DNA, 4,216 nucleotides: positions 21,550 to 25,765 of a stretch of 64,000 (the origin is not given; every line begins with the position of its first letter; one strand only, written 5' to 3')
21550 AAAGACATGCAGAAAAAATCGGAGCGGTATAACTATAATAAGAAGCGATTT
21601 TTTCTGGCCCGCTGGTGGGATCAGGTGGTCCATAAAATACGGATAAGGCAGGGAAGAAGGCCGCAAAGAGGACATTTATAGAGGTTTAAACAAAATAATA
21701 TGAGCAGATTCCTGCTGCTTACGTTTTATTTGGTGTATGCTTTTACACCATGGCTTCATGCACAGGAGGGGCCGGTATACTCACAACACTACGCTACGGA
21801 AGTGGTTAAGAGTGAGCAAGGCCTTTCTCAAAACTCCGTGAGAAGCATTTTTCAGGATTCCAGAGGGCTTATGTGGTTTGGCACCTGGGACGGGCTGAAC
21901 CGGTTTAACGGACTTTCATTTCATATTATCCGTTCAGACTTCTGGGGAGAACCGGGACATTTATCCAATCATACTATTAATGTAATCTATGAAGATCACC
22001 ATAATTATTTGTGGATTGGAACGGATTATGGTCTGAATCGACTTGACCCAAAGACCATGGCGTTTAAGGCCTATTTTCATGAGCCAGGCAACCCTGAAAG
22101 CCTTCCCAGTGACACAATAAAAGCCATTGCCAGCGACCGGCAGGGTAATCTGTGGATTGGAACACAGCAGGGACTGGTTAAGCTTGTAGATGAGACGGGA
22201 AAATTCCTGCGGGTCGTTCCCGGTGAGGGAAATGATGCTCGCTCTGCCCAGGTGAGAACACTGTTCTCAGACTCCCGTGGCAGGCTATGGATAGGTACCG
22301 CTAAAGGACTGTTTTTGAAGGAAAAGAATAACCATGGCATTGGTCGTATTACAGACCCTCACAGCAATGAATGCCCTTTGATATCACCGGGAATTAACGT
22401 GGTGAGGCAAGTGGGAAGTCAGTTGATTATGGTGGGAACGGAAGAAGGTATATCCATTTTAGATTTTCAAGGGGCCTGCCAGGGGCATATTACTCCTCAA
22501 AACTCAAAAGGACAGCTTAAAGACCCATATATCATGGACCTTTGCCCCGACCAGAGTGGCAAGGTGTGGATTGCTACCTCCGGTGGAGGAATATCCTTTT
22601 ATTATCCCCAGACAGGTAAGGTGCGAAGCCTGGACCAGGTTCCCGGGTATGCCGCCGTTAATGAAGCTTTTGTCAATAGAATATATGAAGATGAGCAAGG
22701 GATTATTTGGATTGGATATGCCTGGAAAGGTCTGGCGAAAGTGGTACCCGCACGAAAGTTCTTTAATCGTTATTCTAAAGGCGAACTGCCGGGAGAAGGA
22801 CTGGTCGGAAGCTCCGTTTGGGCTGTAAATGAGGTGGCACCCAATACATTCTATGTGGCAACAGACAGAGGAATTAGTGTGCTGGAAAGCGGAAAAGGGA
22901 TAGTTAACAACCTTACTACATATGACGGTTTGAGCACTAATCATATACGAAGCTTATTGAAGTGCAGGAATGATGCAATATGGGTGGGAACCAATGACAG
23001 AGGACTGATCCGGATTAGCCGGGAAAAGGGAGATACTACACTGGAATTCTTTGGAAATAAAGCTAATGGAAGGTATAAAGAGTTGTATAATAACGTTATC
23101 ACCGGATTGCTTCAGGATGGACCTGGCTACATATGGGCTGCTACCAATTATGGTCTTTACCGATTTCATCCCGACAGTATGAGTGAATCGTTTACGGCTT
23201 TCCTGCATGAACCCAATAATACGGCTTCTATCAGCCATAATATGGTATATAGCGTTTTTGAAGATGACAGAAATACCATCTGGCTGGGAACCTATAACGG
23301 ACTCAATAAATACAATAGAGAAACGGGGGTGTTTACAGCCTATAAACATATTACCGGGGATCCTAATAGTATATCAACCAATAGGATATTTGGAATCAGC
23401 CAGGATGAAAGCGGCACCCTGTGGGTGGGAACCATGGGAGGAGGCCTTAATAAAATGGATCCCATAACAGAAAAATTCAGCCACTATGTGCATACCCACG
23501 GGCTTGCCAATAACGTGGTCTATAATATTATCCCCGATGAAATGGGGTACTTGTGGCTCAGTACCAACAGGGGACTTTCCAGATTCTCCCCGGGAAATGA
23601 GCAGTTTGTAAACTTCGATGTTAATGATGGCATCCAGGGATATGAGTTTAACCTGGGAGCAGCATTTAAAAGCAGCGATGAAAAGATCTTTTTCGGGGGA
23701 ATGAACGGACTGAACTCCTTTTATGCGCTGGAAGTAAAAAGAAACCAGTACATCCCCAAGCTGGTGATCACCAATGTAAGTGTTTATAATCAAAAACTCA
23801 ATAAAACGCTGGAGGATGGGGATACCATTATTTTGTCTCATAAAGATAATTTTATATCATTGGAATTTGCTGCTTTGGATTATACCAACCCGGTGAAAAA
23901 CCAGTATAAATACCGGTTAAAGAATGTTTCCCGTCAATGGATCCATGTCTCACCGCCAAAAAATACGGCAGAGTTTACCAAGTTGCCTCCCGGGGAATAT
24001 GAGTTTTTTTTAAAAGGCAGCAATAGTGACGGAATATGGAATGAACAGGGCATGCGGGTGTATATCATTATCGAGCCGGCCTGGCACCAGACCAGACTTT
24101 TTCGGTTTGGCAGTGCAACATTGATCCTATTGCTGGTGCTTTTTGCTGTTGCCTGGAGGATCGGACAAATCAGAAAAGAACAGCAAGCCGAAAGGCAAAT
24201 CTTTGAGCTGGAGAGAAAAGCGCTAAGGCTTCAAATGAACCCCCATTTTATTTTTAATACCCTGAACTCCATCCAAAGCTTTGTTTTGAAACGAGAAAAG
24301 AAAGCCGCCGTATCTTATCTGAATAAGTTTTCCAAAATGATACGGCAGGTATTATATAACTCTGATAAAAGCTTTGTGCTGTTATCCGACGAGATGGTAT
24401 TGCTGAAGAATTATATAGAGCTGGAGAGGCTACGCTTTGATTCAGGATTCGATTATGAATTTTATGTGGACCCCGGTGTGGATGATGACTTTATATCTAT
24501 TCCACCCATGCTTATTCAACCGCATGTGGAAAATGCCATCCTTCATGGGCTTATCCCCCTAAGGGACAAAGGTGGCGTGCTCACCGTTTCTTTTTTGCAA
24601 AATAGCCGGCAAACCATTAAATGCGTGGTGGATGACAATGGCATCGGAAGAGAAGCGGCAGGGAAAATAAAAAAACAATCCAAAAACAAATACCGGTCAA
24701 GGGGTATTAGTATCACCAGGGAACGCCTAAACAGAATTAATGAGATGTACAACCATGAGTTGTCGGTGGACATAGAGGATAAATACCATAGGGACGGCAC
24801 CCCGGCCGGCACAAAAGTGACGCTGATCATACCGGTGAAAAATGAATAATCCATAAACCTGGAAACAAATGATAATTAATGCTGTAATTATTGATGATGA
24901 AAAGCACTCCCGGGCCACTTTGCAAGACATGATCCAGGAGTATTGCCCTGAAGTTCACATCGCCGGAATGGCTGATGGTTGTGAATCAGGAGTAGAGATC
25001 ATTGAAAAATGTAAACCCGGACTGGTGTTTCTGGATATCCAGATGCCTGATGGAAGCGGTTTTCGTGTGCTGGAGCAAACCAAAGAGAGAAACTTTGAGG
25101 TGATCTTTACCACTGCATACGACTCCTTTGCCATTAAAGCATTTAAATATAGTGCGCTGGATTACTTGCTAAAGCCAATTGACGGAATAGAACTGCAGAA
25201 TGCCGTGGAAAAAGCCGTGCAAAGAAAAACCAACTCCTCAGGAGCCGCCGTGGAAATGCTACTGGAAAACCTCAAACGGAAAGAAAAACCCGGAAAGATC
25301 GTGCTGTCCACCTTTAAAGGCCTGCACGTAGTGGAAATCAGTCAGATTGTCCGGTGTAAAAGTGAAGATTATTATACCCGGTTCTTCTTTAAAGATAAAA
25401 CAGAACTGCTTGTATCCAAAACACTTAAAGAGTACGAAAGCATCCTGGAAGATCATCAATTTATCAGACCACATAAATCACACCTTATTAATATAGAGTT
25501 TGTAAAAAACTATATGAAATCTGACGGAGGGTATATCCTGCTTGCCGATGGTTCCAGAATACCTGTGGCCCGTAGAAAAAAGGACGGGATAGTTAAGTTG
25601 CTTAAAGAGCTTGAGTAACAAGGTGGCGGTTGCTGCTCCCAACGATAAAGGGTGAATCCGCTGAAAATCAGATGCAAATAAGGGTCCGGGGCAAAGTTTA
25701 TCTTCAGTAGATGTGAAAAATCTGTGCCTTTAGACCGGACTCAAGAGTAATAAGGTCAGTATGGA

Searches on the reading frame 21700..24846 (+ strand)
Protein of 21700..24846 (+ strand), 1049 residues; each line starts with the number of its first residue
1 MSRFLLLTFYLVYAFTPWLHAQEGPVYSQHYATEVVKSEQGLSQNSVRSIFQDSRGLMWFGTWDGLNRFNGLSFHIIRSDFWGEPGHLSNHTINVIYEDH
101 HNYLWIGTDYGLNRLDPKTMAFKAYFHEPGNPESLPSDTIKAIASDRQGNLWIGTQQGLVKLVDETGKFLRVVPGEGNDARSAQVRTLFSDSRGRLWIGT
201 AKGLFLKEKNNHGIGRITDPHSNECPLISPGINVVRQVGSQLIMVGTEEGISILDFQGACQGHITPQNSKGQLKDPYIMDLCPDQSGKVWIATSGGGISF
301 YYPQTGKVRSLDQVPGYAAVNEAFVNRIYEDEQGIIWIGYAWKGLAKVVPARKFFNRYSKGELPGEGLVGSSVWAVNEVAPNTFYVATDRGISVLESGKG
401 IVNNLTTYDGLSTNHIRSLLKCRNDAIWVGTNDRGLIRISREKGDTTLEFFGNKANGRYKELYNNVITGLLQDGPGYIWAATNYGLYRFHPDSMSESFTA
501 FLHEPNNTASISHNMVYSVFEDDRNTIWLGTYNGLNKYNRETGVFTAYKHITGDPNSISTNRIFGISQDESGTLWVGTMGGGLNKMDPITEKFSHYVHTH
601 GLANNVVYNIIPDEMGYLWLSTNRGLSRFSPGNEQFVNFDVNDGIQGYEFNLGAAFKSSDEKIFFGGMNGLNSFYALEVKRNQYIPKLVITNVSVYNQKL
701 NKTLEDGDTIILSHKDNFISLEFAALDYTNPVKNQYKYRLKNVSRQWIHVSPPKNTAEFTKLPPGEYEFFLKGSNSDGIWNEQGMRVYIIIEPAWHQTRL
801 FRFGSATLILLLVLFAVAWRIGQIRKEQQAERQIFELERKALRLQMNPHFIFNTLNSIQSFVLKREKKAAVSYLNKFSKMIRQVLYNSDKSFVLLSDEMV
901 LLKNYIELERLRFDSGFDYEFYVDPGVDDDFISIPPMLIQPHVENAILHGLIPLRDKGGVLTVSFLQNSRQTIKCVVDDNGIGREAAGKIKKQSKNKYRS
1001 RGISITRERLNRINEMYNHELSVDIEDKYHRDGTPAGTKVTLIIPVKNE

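Call 20: search_protein_families(library=pfam, proteins=[window:21700-24846:+], max_evalue=0.01)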
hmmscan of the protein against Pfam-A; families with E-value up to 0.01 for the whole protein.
window:21700-24846:+ (1049 aa): 5 families
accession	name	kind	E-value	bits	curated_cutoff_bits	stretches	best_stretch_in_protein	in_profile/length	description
PF07494.17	Reg_prop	-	2.3e-51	165.5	20.4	5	41-64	1-24/24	Two component regulator propeller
PF06580.19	His_kinase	-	1.3e-22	80.2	25.2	1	838-915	2-79/81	Histidine kinase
PF07495.19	Y_Y_Y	-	8.3e-13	48.5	26.6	1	727-786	1-59/65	Y_Y_Y domain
PF23748.1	Beta-prop_LRRK2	-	3.5e-09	36.6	26.9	0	136-165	272-301/359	LRRK2 beta propeller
PF08450.18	SGL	-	2.2e-07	31.2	26.3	0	139-315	42-223/246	SMP-30/Gluconolactonase/LRE-like region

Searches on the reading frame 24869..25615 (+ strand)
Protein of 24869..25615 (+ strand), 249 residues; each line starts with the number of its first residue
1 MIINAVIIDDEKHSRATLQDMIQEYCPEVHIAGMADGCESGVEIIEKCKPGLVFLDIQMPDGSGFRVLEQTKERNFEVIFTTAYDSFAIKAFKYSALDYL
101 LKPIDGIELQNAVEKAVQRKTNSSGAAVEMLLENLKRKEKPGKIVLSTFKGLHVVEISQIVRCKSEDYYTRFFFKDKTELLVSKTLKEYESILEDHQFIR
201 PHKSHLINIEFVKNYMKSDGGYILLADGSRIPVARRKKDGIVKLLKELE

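Call 39: search_protein_families(library=pfam, proteins=[window:24869-25615:+], max_evalue=0.001)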
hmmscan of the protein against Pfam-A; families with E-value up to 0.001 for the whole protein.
window:24869-25615:+ (249 aa): 2 families
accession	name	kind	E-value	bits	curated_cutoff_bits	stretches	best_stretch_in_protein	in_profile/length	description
PF00072.30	Response_reg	-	1.3e-18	67.6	30.2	1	6-114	2-111/111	Response regulator receiver domain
PF04397.21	LytTR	-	5.8e-16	59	22.6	1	151-245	2-97/98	LytTr DNA-binding domain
